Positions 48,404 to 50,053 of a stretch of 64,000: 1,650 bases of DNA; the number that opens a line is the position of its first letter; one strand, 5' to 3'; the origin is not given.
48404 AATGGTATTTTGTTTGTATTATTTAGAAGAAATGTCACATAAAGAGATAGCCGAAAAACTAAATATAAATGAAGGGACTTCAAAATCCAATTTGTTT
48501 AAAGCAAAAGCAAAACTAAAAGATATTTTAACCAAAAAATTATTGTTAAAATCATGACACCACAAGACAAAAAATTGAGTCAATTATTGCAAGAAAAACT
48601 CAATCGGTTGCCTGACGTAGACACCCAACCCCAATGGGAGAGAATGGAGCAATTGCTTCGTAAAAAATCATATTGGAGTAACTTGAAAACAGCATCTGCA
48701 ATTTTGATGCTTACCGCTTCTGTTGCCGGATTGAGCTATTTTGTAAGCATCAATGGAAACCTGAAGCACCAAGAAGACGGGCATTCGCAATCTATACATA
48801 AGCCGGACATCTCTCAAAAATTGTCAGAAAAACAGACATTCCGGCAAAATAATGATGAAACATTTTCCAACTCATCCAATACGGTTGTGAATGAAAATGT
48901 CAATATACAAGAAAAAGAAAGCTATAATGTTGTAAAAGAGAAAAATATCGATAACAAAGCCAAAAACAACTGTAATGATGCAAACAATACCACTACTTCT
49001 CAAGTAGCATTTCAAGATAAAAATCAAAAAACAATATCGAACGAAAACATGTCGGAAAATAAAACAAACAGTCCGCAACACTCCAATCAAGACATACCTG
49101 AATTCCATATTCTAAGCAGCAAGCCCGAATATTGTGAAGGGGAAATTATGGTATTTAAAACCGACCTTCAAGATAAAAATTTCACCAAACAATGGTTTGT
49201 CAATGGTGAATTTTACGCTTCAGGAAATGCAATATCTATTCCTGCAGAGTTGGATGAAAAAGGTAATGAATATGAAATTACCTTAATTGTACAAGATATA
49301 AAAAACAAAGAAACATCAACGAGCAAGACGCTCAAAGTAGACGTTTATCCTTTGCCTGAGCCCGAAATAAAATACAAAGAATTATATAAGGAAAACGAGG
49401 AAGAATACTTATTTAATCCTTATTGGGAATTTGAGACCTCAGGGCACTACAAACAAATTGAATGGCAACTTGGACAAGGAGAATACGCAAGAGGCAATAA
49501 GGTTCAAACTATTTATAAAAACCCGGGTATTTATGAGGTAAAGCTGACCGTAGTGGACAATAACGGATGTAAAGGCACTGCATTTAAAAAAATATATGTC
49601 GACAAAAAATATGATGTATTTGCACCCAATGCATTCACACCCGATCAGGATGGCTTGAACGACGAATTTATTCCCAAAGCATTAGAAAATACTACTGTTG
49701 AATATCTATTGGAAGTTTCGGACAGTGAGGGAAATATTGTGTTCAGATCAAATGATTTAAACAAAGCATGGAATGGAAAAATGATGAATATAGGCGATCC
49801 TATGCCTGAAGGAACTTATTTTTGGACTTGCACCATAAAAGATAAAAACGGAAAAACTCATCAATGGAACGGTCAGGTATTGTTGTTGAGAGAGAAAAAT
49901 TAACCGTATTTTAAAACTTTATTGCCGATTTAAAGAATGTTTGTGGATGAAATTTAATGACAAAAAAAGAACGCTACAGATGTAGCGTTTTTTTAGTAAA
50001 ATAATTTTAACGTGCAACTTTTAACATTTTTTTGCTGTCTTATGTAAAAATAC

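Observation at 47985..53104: Candidate module: ECF sigma, membrane anti-sigma-like T9SS-tagged protein, and two collagen-like fibre proteins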

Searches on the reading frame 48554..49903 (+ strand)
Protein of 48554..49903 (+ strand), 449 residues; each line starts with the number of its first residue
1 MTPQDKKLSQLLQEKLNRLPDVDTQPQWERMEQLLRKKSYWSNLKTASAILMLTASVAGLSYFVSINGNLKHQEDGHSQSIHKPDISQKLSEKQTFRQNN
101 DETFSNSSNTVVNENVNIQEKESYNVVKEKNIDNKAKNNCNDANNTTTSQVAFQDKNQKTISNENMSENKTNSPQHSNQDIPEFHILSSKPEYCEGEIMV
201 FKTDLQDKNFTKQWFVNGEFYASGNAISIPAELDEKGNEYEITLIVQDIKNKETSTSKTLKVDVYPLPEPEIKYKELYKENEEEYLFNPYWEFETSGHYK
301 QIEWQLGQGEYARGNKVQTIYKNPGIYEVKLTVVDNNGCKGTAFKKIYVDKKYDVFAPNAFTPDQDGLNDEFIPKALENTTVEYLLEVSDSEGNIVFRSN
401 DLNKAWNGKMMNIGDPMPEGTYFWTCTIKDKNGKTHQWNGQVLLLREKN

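Call 3: search_protein_families(library=pfam, proteins=[window:48554-49903:+], max_evalue=0.01)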
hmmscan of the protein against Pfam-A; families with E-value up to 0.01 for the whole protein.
window:48554-49903:+ (449 aa): 5 families
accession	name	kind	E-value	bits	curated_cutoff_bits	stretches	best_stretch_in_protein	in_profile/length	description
PF13585.12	CHU_C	-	1.1e-13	51.6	27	1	357-436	3-80/86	CHU_C Type IX secretion signal domain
PF18911.6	PKD_4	-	3.1e-11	43.6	27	1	296-343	31-79/85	PKD domain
PF00801.26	PKD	-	3.1e-06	27.5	23.5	1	292-338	24-70/80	PKD domain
PF04636.18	PA26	-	0.0056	16.2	29.4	1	28-175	134-275/445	PA26 p53-induced protein (sestrin)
PF22352.2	K319L-like_PKD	-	0.009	16.4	27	0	317-349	52-84/84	K319L-like, PKD domain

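Call 4: search_protein_families(library=ncbifam, proteins=[window:48554-49903:+], max_evalue=0.01)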
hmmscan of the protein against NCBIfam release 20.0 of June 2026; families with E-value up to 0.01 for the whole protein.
window:48554-49903:+ (449 aa): 1 family
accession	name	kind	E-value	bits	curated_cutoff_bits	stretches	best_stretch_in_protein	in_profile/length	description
TIGR04131.1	Bac_Flav_CTERM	domain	1.1e-08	35.1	35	1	357-445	3-84/85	T9SS type B sorting domain-containing protein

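Call 7: search_protein_families(library=phrogs, proteins=[window:48554-49903:+], max_evalue=0.01)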
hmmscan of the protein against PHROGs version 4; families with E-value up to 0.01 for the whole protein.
window:48554-49903:+ (449 aa): 0 families

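Call 10: find_encoding_contigs(protein=window:48554-49903:+, flank=10000, max_places=6)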
Protein window:48554-49903:+ (449 aa): no gene with exactly this product is on record in the collection.

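Call 11: find_homologous_proteins(query=window:48554-49903:+)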
Query window:48554-49903:+ (449 aa): 17 proteins with E <= 0.001 among 3101 candidates.
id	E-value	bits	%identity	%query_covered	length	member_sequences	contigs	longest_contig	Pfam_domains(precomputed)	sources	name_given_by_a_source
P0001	2.1e-282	955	94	100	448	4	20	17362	PF00801.27,PF13585.13,PF18911.7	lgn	-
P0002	4.5e-185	634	94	69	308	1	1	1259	-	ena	-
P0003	1.1e-77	280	36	99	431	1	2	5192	PF00801.27,PF13585.13,PF18911.7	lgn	-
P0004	5.4e-31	126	27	98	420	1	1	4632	PF00801.27,PF13585.13,PF18911.7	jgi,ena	-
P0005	5.0e-28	116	28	74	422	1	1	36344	PF00801.27,PF13585.13,PF18911.7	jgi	jgi:gliding motility-associated-like protein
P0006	8.7e-18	83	37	27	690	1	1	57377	PF00801.27,PF13585.13,PF19081.7,PF18911.7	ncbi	-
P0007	1.1e-15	76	39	30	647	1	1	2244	PF13585.13,PF06739.18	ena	-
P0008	2.5e-15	74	36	31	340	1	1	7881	PF13585.13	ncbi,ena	-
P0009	2.0e-14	71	27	56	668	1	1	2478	PF00801.27,PF13585.13,PF18911.7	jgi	jgi:gliding motility-associated-like protein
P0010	4.7e-6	44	44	19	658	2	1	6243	PF05572.20,PF13573.13,PF13585.13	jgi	jgi:gliding motility-associated-like protein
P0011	5.6e-6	44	34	23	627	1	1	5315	PF13585.13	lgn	-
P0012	1.3e-5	42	44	14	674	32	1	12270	PF13585.13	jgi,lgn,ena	-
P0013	3.4e-5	41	37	22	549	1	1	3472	PF13585.13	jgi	jgi:gliding motility-associated-like protein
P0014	3.5e-5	41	32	32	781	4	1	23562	PF00801.27,PF13585.13,PF18911.7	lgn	-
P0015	5.8e-5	40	29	24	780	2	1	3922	PF00801.27,PF13585.13,PF18911.7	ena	-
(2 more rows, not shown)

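Call 12: find_encoding_contigs(protein=P0001, flank=10000, max_places=4)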
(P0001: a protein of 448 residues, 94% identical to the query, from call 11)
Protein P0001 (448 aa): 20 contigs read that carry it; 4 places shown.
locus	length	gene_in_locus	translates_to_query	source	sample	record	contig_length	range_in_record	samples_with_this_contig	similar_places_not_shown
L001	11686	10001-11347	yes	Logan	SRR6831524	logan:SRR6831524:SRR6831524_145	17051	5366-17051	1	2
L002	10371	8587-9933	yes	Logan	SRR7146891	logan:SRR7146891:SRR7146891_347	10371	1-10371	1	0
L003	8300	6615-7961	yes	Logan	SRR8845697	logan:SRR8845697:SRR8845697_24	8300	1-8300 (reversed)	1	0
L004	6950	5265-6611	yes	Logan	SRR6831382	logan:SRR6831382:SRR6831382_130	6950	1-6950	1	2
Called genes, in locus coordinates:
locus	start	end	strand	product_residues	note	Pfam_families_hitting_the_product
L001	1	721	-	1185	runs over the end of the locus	PF00512:HisKA, PF02518:HATPase_c, PF14501:HATPase_c_5 (weak)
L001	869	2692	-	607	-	PF01541:GIY-YIG, PF27096:UvrC_M, PF22920:UvrC_RNaseH, PF08459:UvrC_RNaseH_dom, PF01367:5_3_exonuc (weak), PF14520:HHH_5 (weak), PF12826:HHH_2 (weak)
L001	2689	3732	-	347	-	PF02628:COX15-CtaA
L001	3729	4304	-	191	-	PF25593:GldD_lipo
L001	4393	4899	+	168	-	PF07609:DUF1572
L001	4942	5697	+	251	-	-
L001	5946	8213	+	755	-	PF01839:FG-GAP (faint), PF13517:FG-GAP_3 (weak), PF23743:Beta-prop_BBS7 (faint), PF13517:FG-GAP_3, PF18962:Por_Secre_tail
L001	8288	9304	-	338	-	PF00056:Ldh_1_N, PF03721:UDPG_MGDP_dh_N (weak), PF02866:Ldh_1_C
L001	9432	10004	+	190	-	PF04542:Sigma70_r2, PF08281:Sigma70_r4_2, PF04545:Sigma70_r4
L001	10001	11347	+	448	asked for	PF00801:PKD (weak), PF18911:PKD_4, PF13585:CHU_C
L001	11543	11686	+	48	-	?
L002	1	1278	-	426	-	?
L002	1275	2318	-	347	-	PF02628:COX15-CtaA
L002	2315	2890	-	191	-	PF25593:GldD_lipo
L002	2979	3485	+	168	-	PF07609:DUF1572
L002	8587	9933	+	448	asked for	PF00801:PKD (weak), PF18911:PKD_4, PF13585:CHU_C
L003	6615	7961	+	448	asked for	PF00801:PKD (weak), PF18911:PKD_4, PF13585:CHU_C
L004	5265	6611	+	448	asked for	PF00801:PKD (weak), PF18911:PKD_4, PF13585:CHU_C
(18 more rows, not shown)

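Call 13: find_encoding_contigs(protein=P0003, flank=10000, max_places=3)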
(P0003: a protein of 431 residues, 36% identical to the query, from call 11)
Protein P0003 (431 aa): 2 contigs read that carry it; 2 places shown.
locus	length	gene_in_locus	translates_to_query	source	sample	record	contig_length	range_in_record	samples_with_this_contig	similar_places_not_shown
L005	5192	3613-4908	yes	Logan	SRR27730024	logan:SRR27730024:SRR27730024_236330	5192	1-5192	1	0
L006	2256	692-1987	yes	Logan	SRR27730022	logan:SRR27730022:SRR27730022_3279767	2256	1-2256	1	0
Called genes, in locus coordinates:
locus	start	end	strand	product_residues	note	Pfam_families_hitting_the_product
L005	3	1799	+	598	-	?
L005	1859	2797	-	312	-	PF00056:Ldh_1_N, PF03721:UDPG_MGDP_dh_N (weak), PF02866:Ldh_1_C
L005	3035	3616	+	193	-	PF07638:Sigma70_ECF (weak), PF04542:Sigma70_r2, PF08281:Sigma70_r4_2, PF04545:Sigma70_r4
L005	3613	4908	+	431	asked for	PF00801:PKD (faint), PF18911:PKD_4, PF13585:CHU_C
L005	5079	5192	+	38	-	?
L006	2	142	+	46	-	?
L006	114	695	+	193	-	PF07638:Sigma70_ECF (weak), PF04542:Sigma70_r2, PF08281:Sigma70_r4_2, PF04545:Sigma70_r4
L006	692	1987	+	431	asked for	PF00801:PKD (faint), PF18911:PKD_4, PF13585:CHU_C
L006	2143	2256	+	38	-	?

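Call 14: find_encoding_contigs(protein=P0005, flank=10000, max_places=3)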
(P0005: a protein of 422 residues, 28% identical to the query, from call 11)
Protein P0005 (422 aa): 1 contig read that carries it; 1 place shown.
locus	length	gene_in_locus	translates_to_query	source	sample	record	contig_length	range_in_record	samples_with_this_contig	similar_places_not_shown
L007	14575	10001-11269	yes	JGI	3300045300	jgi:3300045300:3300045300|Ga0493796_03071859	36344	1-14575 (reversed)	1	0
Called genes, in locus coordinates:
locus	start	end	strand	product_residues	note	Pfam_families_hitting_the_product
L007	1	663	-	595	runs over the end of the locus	PF07228:SpoIIE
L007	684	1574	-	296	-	-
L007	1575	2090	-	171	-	PF13689:DUF4154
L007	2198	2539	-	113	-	-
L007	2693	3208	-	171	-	PF00210:Ferritin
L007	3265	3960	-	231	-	PF00072:Response_reg, PF00486:Trans_reg_C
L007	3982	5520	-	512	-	PF00512:HisKA, PF02518:HATPase_c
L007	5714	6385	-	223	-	PF00156:Pribosyltran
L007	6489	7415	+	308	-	PF28533:DUF8429, PF28532:DUF8428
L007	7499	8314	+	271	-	PF05552:MS_channel_1st_1, PF00924:MS_channel_2nd, PF21082:MS_channel_3rd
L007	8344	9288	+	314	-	PF11276:DUF3078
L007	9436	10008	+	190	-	PF07638:Sigma70_ECF, PF04542:Sigma70_r2, PF08281:Sigma70_r4_2, PF04545:Sigma70_r4 (weak)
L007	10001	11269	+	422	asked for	PF00801:PKD, PF18911:PKD_4, PF13585:CHU_C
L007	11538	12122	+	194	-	-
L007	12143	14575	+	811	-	?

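Call 15: find_encoding_contigs(protein=P0004, flank=10000, max_places=3)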
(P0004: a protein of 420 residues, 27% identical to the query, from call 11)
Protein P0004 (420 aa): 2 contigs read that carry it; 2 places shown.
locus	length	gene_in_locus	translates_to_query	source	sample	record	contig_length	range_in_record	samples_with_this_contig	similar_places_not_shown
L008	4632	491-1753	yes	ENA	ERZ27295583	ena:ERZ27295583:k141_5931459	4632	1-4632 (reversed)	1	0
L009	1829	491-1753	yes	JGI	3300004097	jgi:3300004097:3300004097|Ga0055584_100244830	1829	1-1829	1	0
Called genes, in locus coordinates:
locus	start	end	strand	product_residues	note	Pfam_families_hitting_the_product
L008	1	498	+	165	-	?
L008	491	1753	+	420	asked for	PF00801:PKD, PF18911:PKD_4, PF13585:CHU_C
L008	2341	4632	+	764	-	?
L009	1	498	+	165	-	?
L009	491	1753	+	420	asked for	PF00801:PKD, PF18911:PKD_4, PF13585:CHU_C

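Call 73: search_protein_families(library=pfam, alignment_id=A5, max_evalue=0.001)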
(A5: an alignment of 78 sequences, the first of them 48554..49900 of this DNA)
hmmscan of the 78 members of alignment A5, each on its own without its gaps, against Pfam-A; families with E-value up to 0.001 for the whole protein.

A. member 1, window:48554-49900:+ (449 aa): 3 families
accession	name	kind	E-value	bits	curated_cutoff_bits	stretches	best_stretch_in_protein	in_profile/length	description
PF13585.12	CHU_C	-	1.1e-13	51.6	27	1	357-436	3-80/86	CHU_C Type IX secretion signal domain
PF18911.6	PKD_4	-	3.1e-11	43.6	27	1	296-343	31-79/85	PKD domain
PF00801.26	PKD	-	3.1e-06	27.5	23.5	1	292-338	24-70/80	PKD domain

B. families by the number of members that match (of 78 scanned): 9 families
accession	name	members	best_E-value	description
PF13585.12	CHU_C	20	8.7e-16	CHU_C Type IX secretion signal domain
PF18911.6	PKD_4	17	1.3e-34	PKD domain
PF00801.26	PKD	16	2.5e-23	PKD domain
PF13568.12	OMP_b-brl_2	16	3.5e-13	Outer membrane protein beta-barrel domain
PF13505.12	OMP_b-brl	7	2.8e-09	Outer membrane protein beta-barrel domain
PF19408.5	PKD_6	2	1.1e-08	PKD-like domain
PF16820.11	PKD_3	1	8.8e-05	PKD-like domain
PF18981.6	InlK_D3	1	0.00084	Internalin K domain (D3/D4)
PF09716.15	ETRAMP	1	0.00093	Malarial early transcribed membrane protein (ETRAMP)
